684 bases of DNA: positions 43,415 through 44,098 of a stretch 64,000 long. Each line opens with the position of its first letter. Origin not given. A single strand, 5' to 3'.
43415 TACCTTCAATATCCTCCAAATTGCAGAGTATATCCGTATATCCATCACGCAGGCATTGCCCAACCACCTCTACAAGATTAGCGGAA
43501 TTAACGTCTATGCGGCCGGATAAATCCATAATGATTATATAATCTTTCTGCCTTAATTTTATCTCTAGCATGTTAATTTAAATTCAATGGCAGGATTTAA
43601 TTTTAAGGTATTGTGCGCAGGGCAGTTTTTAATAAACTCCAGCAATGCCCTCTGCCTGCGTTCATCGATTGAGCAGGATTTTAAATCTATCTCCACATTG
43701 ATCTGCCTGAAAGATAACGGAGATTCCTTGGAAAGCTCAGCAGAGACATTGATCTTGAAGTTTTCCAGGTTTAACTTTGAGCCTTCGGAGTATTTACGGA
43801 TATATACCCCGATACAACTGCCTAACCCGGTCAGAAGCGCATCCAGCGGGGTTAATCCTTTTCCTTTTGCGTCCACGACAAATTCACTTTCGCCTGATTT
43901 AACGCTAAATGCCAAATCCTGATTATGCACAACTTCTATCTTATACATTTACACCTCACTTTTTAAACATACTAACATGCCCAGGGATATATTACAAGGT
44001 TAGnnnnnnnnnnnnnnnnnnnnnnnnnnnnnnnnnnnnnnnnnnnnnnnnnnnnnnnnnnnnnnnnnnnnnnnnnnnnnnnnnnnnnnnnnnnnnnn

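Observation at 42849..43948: STAS-PilZ fusion protein overlapping an OsmC-like peroxiredoxin gene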

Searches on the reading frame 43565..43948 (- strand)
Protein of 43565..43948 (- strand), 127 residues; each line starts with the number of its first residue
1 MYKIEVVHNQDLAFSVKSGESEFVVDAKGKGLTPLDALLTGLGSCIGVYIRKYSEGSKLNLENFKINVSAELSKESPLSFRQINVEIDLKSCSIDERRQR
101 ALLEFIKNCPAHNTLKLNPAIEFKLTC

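Call 3: search_protein_families(library=pfam, proteins=[window:43565-43948:-], max_evalue=0.1)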
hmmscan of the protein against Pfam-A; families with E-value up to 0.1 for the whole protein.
window:43565-43948:- (127 aa): 2 families
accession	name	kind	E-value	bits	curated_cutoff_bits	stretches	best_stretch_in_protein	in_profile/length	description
PF02566.24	OsmC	-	2.4e-16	60.4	27.5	1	28-123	2-99/100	OsmC-like protein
PF08612.16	Med20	-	0.078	12.8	25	1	53-112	118-175/208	TATA-binding related factor (TRF) of subunit 20 of Mediator complex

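Call 4: search_protein_families(library=ncbifam, proteins=[window:43565-43948:-], max_evalue=0.1)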
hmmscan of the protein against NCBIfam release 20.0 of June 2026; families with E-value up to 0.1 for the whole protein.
window:43565-43948:- (127 aa): 1 family
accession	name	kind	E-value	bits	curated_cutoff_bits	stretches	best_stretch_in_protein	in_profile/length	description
NF041052.1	OsmC_like_Se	domain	3.8e-06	26.9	95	1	7-117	18-132/144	OsmC-related (seleno)protein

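Call 32: search_solved_structures(query=window:43565-43948:-, max_evalue=0.01, show_alignments=2)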
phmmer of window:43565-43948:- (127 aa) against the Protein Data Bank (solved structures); distinct sequences matched with E-value up to 0.01: 3.
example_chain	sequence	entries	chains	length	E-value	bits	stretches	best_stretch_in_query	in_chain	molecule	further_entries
1lql_A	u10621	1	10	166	1.4e-07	34.5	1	2-116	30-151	osmotical inducible protein C like family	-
9wo1_A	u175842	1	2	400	7.1e-07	32.3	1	24-124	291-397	Osmotically inducible protein C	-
2e8c_A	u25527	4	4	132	0.0001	25.3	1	10-107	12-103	Hypothetical protein Aq_1549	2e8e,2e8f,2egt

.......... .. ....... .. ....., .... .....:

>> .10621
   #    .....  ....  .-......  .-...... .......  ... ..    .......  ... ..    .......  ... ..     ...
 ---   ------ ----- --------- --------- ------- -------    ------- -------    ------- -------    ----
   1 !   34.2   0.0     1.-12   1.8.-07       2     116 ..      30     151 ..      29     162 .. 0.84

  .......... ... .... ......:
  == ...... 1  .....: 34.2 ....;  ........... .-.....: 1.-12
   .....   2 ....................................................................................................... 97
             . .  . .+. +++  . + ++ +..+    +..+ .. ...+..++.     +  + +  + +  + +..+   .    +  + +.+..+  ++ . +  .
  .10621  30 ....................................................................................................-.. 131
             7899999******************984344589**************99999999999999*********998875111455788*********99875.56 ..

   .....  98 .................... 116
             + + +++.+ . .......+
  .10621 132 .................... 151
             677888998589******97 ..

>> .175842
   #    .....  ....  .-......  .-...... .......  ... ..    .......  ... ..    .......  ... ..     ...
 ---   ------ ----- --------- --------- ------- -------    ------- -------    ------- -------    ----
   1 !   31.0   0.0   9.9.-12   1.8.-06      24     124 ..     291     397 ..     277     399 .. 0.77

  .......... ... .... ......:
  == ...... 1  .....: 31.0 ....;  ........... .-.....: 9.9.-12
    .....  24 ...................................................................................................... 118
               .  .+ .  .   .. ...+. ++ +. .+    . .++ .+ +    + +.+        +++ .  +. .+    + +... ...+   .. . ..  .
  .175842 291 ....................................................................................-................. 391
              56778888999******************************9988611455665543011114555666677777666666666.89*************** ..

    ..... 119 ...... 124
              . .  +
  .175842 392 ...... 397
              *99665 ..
